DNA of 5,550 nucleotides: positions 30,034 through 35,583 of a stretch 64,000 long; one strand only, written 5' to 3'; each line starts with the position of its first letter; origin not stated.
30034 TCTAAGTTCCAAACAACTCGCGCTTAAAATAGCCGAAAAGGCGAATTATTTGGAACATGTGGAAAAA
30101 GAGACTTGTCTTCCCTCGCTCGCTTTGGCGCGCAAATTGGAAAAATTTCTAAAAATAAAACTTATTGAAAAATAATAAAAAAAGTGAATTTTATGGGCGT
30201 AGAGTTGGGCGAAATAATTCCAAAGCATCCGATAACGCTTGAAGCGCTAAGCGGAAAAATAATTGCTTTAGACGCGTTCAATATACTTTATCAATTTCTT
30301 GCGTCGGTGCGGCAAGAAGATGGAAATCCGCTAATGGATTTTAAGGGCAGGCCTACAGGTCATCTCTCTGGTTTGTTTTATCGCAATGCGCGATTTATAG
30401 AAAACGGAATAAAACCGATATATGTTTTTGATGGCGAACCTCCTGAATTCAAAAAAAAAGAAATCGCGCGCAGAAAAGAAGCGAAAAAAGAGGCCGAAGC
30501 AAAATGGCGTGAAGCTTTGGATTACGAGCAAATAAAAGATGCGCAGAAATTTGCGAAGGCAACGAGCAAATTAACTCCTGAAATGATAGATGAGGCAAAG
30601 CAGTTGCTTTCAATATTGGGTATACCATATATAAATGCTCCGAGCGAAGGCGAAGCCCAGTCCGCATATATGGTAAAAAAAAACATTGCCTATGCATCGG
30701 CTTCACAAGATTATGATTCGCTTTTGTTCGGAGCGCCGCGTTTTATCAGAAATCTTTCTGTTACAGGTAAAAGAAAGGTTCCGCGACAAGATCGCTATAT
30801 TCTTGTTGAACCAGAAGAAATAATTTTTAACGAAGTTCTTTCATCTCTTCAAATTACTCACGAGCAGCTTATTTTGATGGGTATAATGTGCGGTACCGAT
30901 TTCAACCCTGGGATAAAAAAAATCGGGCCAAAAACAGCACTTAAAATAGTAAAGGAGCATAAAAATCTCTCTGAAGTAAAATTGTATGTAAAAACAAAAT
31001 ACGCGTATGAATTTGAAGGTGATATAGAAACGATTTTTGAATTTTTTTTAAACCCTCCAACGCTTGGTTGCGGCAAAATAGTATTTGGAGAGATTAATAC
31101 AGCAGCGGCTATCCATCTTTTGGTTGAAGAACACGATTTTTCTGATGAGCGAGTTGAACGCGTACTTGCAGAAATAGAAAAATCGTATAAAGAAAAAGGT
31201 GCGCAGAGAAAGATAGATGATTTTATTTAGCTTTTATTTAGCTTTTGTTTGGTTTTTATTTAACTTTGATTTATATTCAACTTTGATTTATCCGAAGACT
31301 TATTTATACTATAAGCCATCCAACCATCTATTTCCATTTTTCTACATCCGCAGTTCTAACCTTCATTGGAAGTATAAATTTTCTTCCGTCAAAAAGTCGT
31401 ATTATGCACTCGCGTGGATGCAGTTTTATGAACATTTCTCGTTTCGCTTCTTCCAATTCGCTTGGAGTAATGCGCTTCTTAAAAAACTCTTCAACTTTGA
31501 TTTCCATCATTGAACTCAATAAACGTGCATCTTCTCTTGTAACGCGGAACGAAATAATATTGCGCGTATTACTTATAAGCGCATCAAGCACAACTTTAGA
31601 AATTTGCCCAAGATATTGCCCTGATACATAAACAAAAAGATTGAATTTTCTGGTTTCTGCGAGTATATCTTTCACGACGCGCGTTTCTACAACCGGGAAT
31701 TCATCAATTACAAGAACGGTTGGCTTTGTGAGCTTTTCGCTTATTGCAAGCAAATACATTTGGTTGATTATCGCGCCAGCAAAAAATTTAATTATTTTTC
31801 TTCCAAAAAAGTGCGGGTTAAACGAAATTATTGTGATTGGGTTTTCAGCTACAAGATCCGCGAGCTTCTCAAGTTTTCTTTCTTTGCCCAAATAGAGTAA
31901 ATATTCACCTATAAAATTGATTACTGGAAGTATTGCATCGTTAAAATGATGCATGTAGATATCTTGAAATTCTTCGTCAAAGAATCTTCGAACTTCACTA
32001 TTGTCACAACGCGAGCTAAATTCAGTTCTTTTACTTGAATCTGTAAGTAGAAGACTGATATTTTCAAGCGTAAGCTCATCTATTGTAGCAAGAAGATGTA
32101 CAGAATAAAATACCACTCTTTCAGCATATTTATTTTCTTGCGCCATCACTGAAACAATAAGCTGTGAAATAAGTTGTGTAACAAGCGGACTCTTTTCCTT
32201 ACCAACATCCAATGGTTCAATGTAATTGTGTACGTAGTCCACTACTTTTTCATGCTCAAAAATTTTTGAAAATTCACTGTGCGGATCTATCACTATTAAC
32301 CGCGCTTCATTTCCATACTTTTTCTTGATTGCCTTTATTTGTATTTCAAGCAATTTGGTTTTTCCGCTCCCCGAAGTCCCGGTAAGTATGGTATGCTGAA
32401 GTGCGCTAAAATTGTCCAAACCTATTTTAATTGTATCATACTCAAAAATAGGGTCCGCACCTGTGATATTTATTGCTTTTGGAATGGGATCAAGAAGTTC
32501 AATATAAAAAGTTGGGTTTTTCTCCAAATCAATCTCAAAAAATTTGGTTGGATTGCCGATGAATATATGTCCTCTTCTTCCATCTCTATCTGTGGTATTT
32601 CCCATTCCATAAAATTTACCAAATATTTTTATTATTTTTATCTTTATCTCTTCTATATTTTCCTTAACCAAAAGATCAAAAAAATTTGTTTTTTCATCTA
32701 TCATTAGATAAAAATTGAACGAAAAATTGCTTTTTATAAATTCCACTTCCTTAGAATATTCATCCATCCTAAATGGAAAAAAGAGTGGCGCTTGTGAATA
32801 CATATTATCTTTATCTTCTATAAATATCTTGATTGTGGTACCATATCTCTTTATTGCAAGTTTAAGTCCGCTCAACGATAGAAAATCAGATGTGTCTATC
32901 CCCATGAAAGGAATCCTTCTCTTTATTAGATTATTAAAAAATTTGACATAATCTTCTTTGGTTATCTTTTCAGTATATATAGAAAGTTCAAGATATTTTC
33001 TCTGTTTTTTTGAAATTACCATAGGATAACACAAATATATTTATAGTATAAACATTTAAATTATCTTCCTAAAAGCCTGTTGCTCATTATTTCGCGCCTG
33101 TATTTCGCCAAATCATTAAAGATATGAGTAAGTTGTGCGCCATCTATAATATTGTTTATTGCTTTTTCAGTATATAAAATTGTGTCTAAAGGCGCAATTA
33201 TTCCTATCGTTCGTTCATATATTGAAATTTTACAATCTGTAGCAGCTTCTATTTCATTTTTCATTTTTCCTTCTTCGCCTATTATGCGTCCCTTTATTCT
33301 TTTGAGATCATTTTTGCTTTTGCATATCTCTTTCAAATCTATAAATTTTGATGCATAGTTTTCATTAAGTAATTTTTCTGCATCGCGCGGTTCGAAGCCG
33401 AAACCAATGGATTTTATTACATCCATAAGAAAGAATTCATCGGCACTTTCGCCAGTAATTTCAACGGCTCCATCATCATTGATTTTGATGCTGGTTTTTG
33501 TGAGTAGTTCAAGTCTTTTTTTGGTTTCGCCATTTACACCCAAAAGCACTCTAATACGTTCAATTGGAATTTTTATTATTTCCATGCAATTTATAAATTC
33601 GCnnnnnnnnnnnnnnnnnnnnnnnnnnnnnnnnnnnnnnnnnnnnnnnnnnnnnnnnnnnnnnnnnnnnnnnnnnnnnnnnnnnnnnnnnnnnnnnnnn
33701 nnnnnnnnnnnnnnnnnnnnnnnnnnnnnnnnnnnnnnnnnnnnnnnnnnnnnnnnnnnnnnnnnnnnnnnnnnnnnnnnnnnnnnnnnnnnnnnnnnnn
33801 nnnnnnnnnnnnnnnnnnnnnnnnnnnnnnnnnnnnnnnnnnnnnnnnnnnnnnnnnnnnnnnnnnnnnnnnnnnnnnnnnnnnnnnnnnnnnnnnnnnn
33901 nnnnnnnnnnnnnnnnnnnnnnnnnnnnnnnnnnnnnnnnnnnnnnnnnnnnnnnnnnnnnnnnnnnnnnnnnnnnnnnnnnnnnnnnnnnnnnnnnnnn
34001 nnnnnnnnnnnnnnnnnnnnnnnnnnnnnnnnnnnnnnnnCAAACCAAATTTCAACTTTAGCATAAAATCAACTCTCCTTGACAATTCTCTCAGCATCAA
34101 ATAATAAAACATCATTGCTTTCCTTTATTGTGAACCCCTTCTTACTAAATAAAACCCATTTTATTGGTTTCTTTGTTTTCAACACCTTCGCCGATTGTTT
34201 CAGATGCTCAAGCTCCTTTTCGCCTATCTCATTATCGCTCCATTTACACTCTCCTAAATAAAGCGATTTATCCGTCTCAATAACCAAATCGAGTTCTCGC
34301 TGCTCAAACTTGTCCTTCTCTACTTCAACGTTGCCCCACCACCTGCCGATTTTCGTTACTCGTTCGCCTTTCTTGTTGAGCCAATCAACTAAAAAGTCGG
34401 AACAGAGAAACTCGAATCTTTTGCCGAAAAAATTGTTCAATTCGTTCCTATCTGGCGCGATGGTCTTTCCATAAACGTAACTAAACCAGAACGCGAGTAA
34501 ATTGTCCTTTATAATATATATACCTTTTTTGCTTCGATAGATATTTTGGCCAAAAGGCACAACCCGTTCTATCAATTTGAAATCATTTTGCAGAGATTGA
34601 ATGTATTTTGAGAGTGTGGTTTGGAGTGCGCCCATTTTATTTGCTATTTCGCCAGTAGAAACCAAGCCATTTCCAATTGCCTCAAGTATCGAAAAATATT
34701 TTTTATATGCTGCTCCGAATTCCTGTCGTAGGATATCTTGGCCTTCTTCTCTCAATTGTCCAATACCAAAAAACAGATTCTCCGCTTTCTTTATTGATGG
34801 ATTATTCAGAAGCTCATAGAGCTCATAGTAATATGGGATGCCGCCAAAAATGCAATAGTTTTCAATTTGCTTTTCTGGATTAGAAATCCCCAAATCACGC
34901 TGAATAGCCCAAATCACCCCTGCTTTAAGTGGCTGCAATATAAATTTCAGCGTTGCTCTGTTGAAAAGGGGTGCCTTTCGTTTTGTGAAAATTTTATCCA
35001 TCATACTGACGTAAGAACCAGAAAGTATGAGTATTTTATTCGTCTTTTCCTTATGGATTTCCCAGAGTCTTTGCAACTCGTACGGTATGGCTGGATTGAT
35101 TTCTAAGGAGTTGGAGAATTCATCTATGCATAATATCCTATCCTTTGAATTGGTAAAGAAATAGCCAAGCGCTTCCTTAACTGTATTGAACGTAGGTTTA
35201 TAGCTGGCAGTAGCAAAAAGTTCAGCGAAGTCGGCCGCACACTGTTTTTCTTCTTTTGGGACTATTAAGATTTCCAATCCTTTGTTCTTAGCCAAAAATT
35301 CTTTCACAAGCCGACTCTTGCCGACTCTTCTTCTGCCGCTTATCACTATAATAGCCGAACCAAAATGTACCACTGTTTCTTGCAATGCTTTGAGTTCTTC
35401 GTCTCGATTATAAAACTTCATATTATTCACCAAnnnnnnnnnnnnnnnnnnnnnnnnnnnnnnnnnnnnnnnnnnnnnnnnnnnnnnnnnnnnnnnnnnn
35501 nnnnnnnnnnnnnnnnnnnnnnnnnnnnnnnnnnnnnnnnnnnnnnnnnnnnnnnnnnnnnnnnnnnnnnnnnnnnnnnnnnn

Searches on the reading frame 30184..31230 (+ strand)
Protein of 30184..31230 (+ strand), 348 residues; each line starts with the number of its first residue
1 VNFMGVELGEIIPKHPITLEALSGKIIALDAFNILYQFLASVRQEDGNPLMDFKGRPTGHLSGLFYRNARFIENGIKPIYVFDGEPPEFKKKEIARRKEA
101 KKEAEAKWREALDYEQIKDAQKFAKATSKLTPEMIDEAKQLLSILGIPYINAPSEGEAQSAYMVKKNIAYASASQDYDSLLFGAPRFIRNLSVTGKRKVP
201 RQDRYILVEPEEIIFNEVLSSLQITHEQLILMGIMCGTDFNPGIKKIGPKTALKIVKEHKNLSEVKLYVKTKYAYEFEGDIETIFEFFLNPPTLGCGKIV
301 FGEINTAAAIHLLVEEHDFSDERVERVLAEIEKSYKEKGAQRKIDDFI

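Call 87: search_protein_families(library=pfam, proteins=[window:30184-31230:+], max_evalue=0.001)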
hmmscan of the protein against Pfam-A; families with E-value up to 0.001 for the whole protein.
window:30184-31230:+ (348 aa): 3 families
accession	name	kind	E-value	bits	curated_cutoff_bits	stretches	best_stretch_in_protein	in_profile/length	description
PF00867.23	XPG_I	-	6.1e-26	91.1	24.9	1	146-239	1-89/89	XPG I-region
PF00752.23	XPG_N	-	1.6e-21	77.1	22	1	16-104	18-101/101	XPG N-terminal domain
PF01367.25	5_3_exonuc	-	0.00014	22.8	40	1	238-266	17-45/97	5'-3' exonuclease, C-terminal SAM fold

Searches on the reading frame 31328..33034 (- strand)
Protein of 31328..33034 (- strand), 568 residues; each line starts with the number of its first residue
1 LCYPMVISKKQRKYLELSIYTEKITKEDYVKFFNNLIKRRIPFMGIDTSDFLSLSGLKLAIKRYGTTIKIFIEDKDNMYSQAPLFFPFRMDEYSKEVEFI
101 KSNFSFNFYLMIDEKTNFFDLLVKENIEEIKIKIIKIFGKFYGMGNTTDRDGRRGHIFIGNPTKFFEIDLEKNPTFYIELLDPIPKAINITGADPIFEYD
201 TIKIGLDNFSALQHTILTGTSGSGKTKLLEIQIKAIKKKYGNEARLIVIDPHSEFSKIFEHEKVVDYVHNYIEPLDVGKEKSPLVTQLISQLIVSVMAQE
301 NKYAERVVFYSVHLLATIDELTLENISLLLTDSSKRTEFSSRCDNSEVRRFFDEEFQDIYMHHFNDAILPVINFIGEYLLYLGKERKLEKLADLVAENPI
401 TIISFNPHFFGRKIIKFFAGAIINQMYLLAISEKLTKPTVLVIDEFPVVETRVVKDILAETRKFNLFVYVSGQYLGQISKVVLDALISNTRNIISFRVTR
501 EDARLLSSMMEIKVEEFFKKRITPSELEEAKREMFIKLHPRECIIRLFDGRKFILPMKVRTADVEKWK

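Call 25: search_protein_families(library=pfam, proteins=[window:31328-33034:-], max_evalue=0.001)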
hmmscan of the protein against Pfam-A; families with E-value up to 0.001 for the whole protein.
window:31328-33034:- (568 aa): 2 families
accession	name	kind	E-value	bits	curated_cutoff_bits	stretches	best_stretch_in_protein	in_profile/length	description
PF01935.23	DUF87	-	4e-07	30.8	23.2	1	202-332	12-103/220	Helicase HerA, central domain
PF10412.15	TrwB_AAD_bind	-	4.3e-07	29.6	20.5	1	210-268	13-67/387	Type IV secretion-system coupling protein DNA-binding domain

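Call 29: search_protein_families(library=padloc, proteins=[window:31328-33034:-], max_evalue=1)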
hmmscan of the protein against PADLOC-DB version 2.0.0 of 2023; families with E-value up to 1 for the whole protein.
window:31328-33034:- (568 aa): 9 families
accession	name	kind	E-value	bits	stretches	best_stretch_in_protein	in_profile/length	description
PDLC04140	mad8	-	3.8e-13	47.7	1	208-529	23-278/314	mads_8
PDLC02185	HerA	-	2.5e-06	24.5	2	200-263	153-213/585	-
PDLC04102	HerA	-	5.7e-06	22.9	2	184-265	149-232/654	-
PDLC04105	HerA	-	1.2e-05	22.1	1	213-261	167-213/576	-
PDLC04100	HerA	-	8.7e-05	19.4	2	200-262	152-211/580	-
PDLC01055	HerA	-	0.0013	15.6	1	201-259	148-203/532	Type III coevolved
PDLC05066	PDC-S68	-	0.0021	14.1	1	215-254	596-635/1202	-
PDLC02335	AbiLi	-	0.015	12.4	1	197-446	71-204/326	AbiLi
PDLC04098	HerA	-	0.043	10.4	1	195-263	158-232/686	-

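Call 64: search_solved_structures(query=window:31328-33034:-, max_evalue=0.01)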
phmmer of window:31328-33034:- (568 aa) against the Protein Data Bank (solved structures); distinct sequences matched with E-value up to 0.01: 0.

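Call 65: search_protein_families(library=ncbifam, proteins=[window:31328-33034:-], max_evalue=0.01)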
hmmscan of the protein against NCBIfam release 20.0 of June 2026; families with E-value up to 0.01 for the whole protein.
window:31328-33034:- (568 aa): 7 families
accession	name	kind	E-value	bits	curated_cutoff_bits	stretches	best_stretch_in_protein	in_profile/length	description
TIGR02759.1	TraD_Ftype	equivalog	3.2e-06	26.2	521.35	1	210-262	174-223/566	type IV conjugative transfer system coupling protein TraD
TIGR03925.1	T7SS_EccC_b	equivalog_domain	3.6e-06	25.6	346.55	1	208-270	357-420/564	type VII secretion protein EccCb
NF053655.1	CedD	equivalog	4e-06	25.8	600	1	201-269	210-275/527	DNA-translocating ATPase CedD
NF042943.1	HerA_antiphage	equivalog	8.1e-06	24.7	800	0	459-512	467-517/566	anti-phage-associated helicase HerA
TIGR00929.1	VirB4_CagE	subfamily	0.00035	18.9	643.1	0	212-251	437-474/792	VirB4 family type IV secretion/conjugal transfer ATPase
TIGR03743.1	SXT_TraD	subfamily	0.00093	17.7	366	1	204-252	167-212/636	conjugative transfer system coupling protein TraD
NF000169.2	ABCF_Sal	exception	0.0028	16.4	725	0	90-129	434-472/542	Sal family ABC-F type ribosomal protection protein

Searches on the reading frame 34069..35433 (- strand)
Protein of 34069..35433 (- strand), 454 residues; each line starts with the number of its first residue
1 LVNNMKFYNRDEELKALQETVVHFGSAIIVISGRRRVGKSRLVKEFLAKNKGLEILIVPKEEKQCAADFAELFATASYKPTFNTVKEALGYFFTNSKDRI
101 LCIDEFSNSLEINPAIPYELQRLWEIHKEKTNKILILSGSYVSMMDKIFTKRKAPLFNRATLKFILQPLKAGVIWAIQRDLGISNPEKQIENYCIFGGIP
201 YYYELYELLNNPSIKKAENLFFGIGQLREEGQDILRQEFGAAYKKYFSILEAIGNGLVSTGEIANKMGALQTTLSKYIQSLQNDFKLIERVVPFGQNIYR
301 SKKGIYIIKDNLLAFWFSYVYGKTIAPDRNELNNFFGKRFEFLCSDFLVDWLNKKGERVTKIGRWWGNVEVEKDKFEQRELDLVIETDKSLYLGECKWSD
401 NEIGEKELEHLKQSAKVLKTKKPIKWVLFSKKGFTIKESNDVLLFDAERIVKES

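Call 87: search_protein_families(library=pfam, proteins=[window:34069-35433:-], max_evalue=0.001)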
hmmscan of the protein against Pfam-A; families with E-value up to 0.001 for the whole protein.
window:34069-35433:- (454 aa): 6 families
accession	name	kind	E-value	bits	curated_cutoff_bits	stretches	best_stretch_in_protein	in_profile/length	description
PF01637.24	ATPase_2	-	1.4e-16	61.4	33.2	1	7-202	1-221/225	ATPase domain predominantly from Archaea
PF03008.20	DUF234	-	2.9e-12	47.3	22.5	1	329-401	25-92/100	Archaea bacterial proteins of unknown function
PF13173.12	AAA_14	-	5.5e-07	30.1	27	1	27-146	3-104/129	AAA domain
PF13401.12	AAA_22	-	2.7e-05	24.9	27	1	25-140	4-123/130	AAA domain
PF13191.12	AAA_16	-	3.1e-05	25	32.6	1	6-75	1-75/167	AAA ATPase domain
PF13635.12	DUF4143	-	0.00027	21.1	28.1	1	246-399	19-160/160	Domain of unknown function (DUF4143)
